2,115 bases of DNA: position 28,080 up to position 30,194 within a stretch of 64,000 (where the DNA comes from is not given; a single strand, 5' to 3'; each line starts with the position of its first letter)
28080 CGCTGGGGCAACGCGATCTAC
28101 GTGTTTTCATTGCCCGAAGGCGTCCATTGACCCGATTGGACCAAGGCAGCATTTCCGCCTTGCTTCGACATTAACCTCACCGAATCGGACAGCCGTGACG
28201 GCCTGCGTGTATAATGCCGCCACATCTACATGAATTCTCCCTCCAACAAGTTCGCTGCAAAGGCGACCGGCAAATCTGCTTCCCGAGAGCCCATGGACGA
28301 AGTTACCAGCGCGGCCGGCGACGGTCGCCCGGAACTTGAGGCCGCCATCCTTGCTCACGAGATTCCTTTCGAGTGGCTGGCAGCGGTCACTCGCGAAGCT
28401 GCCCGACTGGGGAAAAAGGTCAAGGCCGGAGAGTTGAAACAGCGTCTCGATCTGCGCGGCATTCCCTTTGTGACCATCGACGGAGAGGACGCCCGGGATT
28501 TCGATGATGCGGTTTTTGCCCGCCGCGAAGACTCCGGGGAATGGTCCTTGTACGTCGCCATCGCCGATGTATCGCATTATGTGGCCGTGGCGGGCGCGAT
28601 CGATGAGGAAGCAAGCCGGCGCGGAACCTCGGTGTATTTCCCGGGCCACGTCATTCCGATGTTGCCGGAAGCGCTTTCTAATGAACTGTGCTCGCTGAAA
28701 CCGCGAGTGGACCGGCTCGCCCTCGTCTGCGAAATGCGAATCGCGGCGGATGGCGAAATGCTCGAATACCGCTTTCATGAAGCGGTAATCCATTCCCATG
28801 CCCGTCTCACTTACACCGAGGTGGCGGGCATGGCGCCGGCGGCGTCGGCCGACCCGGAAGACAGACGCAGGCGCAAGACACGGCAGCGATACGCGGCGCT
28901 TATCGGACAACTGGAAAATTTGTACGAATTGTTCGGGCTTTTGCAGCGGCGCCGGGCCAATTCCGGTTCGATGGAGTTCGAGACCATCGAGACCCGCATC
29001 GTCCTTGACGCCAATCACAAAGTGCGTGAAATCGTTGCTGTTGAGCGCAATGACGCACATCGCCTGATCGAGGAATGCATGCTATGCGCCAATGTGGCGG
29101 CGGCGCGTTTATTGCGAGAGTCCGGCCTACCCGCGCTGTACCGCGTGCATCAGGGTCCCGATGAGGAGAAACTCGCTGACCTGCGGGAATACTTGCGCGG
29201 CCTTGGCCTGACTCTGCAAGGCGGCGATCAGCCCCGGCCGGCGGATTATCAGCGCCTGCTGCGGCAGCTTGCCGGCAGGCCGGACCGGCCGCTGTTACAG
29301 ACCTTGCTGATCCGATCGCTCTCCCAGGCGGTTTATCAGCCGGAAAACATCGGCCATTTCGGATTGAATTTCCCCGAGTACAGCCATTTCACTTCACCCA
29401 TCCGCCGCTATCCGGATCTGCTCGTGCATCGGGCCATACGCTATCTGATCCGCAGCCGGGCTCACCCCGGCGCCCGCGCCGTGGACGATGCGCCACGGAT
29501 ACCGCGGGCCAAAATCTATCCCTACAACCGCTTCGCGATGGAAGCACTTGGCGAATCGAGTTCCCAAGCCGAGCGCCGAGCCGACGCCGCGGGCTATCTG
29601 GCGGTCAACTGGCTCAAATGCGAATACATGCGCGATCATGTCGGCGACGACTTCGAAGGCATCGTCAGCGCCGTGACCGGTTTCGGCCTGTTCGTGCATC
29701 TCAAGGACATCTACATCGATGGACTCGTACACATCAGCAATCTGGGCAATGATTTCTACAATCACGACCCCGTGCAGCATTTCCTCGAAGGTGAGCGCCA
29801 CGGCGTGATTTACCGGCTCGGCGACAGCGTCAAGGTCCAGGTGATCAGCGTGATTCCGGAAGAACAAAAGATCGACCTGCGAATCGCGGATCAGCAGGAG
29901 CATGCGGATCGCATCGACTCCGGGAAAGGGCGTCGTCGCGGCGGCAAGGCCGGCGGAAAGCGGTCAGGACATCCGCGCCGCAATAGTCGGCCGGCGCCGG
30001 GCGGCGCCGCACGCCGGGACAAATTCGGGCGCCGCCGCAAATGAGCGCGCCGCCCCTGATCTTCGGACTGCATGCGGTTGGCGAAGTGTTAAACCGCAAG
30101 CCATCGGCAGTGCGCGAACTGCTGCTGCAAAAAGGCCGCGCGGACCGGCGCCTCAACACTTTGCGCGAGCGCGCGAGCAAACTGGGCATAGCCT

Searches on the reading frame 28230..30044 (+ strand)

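Call 82: search_protein_families(library=pfam, proteins=[window:28230-30044:+], max_evalue=0.00001)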
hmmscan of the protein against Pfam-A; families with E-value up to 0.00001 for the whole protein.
window:28230-30044:+ (604 aa): 2 families
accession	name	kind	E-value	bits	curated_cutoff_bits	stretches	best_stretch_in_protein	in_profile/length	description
PF00773.25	RNB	-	7.1e-109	364.5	29.3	1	72-407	1-324/326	RNB domain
PF00575.29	S1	-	5.2e-11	43.2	22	1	470-552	3-73/74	S1 RNA binding domain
